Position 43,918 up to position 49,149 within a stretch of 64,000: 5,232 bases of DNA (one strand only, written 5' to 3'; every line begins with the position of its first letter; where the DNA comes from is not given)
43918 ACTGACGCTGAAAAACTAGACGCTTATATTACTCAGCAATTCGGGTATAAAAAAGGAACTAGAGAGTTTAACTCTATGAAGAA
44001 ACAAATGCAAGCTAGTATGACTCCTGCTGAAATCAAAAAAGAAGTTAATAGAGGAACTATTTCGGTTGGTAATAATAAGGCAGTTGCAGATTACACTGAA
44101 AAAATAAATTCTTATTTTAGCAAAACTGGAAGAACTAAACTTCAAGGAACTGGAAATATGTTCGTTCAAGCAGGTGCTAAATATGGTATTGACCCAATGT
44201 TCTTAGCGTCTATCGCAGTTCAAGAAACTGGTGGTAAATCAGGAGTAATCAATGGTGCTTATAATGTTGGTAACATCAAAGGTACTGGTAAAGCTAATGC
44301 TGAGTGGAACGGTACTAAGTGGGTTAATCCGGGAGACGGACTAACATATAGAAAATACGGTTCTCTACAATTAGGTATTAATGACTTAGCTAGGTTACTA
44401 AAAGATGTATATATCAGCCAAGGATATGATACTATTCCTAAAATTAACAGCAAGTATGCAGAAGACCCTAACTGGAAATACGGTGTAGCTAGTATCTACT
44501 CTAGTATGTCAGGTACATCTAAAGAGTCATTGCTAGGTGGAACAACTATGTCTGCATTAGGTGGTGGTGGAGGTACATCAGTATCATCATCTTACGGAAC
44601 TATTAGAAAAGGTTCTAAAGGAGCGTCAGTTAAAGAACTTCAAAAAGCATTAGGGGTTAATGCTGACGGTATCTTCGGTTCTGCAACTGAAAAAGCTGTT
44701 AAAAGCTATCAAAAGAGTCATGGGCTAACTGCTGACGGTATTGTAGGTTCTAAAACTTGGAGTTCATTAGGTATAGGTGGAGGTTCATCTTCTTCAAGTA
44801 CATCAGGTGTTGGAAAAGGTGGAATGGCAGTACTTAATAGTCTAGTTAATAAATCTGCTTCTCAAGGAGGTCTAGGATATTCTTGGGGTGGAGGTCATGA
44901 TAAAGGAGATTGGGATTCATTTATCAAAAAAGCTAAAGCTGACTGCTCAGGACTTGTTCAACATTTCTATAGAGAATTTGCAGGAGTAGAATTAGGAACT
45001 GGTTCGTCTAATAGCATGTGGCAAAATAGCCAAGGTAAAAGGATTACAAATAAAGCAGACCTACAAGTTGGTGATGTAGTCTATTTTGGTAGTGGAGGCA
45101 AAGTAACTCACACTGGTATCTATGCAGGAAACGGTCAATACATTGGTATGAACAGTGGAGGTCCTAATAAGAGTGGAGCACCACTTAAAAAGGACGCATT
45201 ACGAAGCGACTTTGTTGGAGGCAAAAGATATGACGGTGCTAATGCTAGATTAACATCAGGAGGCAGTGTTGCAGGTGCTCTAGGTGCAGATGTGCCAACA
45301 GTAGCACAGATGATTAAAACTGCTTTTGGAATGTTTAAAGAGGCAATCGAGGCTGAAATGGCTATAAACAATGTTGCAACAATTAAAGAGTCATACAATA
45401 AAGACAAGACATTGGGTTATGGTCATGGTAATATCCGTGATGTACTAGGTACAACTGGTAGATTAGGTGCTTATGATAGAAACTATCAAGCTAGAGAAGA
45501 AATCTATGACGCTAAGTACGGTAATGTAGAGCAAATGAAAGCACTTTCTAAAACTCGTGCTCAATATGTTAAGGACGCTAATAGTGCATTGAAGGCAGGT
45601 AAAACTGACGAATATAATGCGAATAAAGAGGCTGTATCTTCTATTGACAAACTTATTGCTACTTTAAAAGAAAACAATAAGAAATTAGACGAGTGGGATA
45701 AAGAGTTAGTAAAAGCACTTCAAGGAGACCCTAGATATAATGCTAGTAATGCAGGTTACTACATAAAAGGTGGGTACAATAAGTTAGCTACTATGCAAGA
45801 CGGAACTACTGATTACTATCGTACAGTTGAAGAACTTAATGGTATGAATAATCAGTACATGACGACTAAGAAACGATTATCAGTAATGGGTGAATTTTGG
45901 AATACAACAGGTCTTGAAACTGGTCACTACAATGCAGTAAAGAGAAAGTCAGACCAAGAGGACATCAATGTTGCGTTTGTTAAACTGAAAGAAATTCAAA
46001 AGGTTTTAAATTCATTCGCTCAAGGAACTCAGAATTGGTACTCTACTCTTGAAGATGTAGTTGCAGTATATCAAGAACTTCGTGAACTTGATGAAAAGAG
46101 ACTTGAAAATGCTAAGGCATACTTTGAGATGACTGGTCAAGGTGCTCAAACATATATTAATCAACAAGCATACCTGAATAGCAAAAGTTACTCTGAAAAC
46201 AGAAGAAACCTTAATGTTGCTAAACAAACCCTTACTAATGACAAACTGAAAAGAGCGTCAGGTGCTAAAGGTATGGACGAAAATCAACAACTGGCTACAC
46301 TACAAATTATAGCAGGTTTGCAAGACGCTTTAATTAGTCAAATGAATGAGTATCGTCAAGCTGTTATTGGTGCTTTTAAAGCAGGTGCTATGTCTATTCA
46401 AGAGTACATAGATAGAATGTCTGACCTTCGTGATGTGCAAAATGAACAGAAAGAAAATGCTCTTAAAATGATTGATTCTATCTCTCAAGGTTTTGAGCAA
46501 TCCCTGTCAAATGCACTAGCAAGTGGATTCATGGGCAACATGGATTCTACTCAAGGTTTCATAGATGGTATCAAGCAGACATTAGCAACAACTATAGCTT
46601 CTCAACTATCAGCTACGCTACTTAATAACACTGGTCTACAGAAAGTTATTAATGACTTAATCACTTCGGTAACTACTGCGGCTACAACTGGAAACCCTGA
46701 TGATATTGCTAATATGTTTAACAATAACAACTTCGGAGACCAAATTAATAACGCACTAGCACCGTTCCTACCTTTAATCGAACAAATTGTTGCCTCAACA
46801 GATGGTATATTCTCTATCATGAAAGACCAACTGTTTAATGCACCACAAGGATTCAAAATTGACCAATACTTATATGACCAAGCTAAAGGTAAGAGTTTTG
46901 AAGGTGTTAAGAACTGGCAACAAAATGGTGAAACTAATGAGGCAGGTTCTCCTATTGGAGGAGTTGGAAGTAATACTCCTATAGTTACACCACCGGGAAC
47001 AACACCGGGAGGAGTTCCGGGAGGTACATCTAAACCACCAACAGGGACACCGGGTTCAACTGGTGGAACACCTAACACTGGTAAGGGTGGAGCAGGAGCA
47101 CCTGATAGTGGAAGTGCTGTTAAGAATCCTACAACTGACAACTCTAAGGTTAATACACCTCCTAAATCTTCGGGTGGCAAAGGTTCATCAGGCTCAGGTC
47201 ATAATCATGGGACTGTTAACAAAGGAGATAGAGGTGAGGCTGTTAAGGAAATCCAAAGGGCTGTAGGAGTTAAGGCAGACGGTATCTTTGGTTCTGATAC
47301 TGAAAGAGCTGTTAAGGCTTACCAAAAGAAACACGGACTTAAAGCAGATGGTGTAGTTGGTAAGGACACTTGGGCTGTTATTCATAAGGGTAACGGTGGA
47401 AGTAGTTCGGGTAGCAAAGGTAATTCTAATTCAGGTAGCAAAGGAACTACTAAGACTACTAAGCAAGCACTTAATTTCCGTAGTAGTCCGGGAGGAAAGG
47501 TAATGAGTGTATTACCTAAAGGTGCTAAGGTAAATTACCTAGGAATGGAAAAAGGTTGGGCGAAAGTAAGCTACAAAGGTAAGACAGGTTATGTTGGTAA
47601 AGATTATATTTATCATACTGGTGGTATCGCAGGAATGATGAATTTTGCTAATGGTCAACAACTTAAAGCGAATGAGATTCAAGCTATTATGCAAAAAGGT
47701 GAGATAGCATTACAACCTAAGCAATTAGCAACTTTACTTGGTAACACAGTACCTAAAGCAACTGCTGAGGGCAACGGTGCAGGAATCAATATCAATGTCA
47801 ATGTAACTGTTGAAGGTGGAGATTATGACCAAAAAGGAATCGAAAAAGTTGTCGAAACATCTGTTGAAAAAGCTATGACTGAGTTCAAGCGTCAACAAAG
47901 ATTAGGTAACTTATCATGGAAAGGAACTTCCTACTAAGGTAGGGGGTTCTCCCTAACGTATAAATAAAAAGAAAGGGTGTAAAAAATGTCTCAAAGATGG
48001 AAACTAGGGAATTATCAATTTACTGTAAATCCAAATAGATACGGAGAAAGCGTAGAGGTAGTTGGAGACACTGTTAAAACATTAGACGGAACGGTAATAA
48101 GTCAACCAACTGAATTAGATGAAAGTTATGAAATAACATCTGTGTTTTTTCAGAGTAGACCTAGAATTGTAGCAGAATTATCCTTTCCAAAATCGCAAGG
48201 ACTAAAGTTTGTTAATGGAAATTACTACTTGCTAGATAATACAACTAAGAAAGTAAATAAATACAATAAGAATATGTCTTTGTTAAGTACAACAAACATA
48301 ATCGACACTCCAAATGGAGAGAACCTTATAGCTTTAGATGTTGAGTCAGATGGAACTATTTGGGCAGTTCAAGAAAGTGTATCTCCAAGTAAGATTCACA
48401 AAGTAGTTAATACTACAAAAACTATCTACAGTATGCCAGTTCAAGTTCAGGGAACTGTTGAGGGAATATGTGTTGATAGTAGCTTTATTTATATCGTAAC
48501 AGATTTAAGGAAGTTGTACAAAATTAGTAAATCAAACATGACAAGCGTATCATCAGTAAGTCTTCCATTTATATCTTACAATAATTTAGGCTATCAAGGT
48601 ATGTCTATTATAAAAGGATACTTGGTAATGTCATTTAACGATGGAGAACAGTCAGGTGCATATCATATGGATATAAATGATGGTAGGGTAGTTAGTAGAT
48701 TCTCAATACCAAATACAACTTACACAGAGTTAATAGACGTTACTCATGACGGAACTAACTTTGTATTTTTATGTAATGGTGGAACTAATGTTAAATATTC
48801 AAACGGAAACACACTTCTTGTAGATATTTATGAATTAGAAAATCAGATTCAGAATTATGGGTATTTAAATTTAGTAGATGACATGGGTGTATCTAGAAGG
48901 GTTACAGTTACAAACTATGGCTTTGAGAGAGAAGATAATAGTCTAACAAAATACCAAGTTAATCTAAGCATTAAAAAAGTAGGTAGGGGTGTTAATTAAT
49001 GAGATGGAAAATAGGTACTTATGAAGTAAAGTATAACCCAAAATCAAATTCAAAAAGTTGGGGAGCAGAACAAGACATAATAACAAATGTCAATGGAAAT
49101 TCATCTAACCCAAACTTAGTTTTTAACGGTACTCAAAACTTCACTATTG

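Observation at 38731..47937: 3,068-aa tape measure with four cell-wall-active modules implies a ~450-nm tail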

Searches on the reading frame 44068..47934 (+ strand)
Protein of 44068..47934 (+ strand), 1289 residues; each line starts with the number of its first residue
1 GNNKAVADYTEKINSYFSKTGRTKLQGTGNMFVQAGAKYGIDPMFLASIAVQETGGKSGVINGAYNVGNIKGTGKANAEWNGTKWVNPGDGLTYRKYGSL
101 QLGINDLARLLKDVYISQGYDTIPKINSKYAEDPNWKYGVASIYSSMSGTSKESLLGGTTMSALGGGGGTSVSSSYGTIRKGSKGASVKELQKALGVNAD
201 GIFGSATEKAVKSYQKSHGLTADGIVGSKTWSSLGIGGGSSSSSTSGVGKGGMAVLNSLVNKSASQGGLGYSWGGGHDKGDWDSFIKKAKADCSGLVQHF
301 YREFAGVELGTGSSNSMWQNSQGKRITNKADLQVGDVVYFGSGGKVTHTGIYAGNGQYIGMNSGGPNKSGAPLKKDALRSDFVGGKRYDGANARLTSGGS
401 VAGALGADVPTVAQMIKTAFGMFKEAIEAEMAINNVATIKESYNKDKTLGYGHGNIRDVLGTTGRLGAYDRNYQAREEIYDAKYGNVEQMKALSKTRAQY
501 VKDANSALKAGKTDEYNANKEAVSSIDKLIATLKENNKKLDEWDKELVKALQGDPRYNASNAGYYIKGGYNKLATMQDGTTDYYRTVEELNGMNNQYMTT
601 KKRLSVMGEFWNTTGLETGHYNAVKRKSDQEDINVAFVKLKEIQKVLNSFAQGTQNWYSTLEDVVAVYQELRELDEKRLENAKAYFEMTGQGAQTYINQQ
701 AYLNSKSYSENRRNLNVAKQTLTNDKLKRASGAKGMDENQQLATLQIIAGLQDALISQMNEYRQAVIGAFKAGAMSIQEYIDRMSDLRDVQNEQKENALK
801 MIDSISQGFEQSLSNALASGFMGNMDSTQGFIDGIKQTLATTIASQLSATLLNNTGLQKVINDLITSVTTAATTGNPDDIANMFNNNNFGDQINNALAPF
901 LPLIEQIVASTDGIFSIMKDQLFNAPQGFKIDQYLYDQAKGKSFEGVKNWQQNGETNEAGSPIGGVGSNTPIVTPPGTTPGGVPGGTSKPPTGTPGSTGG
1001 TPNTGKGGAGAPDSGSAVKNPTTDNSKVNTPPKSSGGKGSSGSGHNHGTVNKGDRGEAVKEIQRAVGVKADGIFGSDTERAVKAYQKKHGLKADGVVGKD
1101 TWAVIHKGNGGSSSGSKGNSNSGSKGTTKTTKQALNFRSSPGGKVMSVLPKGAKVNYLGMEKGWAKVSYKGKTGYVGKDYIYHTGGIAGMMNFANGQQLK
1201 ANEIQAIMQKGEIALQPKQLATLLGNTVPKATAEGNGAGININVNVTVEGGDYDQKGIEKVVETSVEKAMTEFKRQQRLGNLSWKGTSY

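Call 34: search_dna_similar(query=window:44068-47934:+, collection=phages, mode=protein, max_rows=30)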
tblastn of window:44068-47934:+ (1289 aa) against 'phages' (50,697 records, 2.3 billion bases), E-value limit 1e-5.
Records with a match: 70; places in all: 70; records where one place covers at least 80% of the query: 0.
Best place of each record, by identity: 60-80% 3; <60% 67.
By first word of the organism name: Microbacterium 13; Bacillus 11; Bacteriophage 9; Pseudomonas 7; Burkholderia 7; Curtobacterium 4; Agrobacterium 4; Xanthomonas 3; Geobacillus 2; Ochrobactrum 2; and 8 more.
By host as written in the record: - 13; Microbacterium foliorum NRRL B-24224 SEA 6; Microbacterium foliorum NRRL B-24224 6; Curtobacterium flaccumfaciens NRRL B-729 SEA 4; Rhizogenic Agrobacterium biovar 1 ST15.13/040 4; Bacillus megaterium 4; Bacillus subtilis W-23-S(r); Bacillus licheniformis ATCC 9945a 2; Geobacillus kaustophilus ATCC 8005 2; and 22 more.
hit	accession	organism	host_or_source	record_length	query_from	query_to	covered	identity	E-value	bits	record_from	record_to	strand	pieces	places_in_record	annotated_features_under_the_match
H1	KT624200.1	Bacillus phage SP-15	Bacillus subtilis W-23-S(r); Bacillus ...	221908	179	1105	9%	62.7%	7e-11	146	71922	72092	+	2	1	L-alanoyl-D-glutamate peptidase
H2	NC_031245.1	Bacillus phage SP-15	Bacillus subtilis W-23-S(r); Bacillus ...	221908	179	1105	9%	62.7%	7e-11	146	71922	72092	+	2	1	endolysin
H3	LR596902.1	Roseburia phage Jekyll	-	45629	179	1102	10%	50.4%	2e-9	137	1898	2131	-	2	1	endolysin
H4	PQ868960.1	Curtobacterium phage Buldak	Curtobacterium flaccumfaciens NRRL ...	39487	179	1105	9%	58.2%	3e-10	131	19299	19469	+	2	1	23: endolysin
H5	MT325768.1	Psychrobacillus phage Perkons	Psychrobacillus psychrodurans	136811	179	1102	8%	58.9%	1e-10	137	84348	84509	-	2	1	endolysin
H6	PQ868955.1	Curtobacterium phage Olliecat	Curtobacterium flaccumfaciens NRRL ...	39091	179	1105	9%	57.3%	5e-10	130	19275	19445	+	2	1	23: endolysin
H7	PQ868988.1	Curtobacterium phage Squircle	Curtobacterium flaccumfaciens NRRL ...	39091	179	1105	9%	57.3%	5e-10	130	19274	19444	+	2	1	23: endolysin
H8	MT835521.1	Bacteriophage sp.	human fecal samples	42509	179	1102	11%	45.9%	2e-7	121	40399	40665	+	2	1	record has no annotation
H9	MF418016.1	Bacillus phage vB_BceM-HSE3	Bacillus cereus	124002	277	388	9%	54.5%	6e-32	142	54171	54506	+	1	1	tape measure protein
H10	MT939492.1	Xanthomonas phage Xoo-sp14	Xanthomonas oryzae pv. oryzae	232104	179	1105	8%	56.5%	5e-9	131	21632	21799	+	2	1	peptidoglycan binding protein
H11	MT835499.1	Bacteriophage sp.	human fecal samples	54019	179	354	14%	34.3%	2e-9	69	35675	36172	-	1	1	record has no annotation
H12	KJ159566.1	Geobacillus phage GBK2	Geobacillus kaustophilus ATCC 8005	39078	179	1105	9%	54.5%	5e-9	133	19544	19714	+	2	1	lysin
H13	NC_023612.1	Geobacillus phage GBK2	Geobacillus kaustophilus ATCC 8005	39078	179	1105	9%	54.5%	5e-9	133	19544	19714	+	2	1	endolysin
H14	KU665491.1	Bacillus phage Mgbh1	Bacillus sp. MGK1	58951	184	1103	8%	54.9%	5e-9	131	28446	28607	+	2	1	N-acetylmuramoyl-L-alanine amidase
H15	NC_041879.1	Bacillus phage Mgbh1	Bacillus sp. MGK1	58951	184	1103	8%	54.9%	5e-9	131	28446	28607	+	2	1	amidase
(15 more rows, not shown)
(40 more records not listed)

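Call 43: get_annotated_region(hit=H9, flank=9000)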
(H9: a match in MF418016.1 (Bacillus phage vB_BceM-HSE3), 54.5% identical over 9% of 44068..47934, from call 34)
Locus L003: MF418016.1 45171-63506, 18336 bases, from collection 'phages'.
description: Bacillus phage vB_BceM-HSE3, complete genome.
organism: Bacillus phage vB_BceM-HSE3 (NCBI taxid 2170705)
taxonomy: Viruses; Duplodnaviria; Heunggongvirae; Uroviricota; Caudoviricetes
host: Bacillus cereus; source: hospital sewage; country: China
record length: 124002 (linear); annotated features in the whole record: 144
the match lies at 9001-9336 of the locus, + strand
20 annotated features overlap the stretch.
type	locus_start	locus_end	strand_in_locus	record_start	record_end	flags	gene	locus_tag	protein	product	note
CDS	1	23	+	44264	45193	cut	-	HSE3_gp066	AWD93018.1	hypothetical protein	gp066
CDS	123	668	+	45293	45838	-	-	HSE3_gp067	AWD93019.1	hypothetical protein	gp067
CDS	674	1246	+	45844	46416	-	-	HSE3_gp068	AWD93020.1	hypothetical protein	gp068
CDS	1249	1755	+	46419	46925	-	-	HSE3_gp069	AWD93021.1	hypothetical protein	gp069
CDS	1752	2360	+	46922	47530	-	-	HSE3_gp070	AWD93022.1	hypothetical protein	gp070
CDS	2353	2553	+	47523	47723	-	-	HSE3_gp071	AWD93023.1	hypothetical protein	gp071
CDS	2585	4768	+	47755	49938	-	-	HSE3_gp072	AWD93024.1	tail sheath protein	gp072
CDS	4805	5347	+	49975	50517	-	-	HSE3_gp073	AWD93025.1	tail tube protein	gp073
CDS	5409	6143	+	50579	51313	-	-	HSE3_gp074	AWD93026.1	baseplate hub subunit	gp074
CDS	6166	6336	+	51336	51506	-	-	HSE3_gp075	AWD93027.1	hypothetical protein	gp075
CDS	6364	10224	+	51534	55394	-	-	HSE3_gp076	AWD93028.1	tape measure protein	gp076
CDS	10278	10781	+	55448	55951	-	-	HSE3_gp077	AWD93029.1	hypothetical protein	gp077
CDS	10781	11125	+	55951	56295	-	-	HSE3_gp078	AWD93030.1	hypothetical protein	gp078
CDS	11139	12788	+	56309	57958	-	-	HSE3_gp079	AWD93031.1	baseplate protein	gp079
CDS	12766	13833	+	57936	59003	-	-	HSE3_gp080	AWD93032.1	baseplate hub and tail lysozyme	gp080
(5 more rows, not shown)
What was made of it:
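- Closest known: TMPs with embedded muralytic modules: mycobacteriophage TM4 gp17. Different: HSE3 is a myovirus (sheath annotated, call 43).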

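Call 44: search_protein_families(library=pfam, proteins=[L003:6364-10221:+], max_evalue=0.001)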
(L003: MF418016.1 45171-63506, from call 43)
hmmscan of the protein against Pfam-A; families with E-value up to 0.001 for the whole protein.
L003:6364-10221:+ (1286 aa): 2 families
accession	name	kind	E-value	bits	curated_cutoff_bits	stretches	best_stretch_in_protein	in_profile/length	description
PF00877.26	NLPC_P60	-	7e-17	61.8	23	1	872-962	2-78/105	NlpC/P60 family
PF01464.25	SLT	-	1e-11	44.8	21.3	1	1050-1121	6-76/117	Transglycosylase SLT domain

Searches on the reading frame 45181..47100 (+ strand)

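Call 17: search_protein_families(library=pfam, proteins=[window:45181-47100:+], max_evalue=5)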
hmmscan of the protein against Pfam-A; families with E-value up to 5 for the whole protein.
window:45181-47100:+ (640 aa): 6 families
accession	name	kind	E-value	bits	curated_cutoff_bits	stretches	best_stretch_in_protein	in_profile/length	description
PF10193.14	Telomere_reg-2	-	0.042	14.7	23.6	1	129-180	3-52/112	Telomere length regulation protein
PF21066.3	Reovirus_L2_MT2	-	0.59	10.1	27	1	453-503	77-127/231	Reovirus core-spike protein lambda-2 (L2), methyltransferase-2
PF19757.4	DUF6244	-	0.82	10.7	31.6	0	344-401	10-67/87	Family of unknown function (DUF6244)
PF10568.15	Tom37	-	0.91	10.3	25.1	1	284-343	39-105/124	Outer mitochondrial membrane transport complex protein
PF03564.21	DUF1759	-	1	9.8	25.4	1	100-180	54-127/148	Protein of unknown function (DUF1759)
PF07743.18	HSCB_C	-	3.5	8.5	22.1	0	151-185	19-52/74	HSCB C-terminal oligomerisation domain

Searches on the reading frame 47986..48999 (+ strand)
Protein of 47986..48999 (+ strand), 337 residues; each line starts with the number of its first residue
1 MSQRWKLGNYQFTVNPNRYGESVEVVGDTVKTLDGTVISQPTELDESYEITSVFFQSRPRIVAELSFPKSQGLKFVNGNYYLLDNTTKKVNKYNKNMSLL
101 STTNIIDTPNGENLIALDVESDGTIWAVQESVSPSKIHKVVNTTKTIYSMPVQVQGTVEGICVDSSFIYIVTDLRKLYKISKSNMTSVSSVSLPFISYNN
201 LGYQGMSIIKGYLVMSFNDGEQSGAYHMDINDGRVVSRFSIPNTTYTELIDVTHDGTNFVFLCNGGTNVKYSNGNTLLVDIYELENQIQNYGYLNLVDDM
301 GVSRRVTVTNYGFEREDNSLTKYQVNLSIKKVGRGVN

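Call 10: search_protein_families(library=phrogs, proteins=[window:47986-48999:+], max_evalue=0.001)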
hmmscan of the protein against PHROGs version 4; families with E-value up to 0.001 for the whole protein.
window:47986-48999:+ (337 aa): 0 families

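Call 12: search_protein_families(library=pfam, proteins=[window:47986-48999:+], max_evalue=0.01)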
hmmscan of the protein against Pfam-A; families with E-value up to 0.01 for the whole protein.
window:47986-48999:+ (337 aa): 0 families

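Call 75: search_solved_structures(query=A6, max_evalue=10)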
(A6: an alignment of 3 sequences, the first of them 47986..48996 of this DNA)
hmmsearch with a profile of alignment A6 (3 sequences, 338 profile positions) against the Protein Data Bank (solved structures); distinct sequences matched with E-value up to 10: 1.
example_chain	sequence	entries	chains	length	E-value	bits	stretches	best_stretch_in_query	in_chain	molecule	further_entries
7bkb_L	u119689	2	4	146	0.63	12.3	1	97-168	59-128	Formylmethanofuran dehydrogenase, subunit G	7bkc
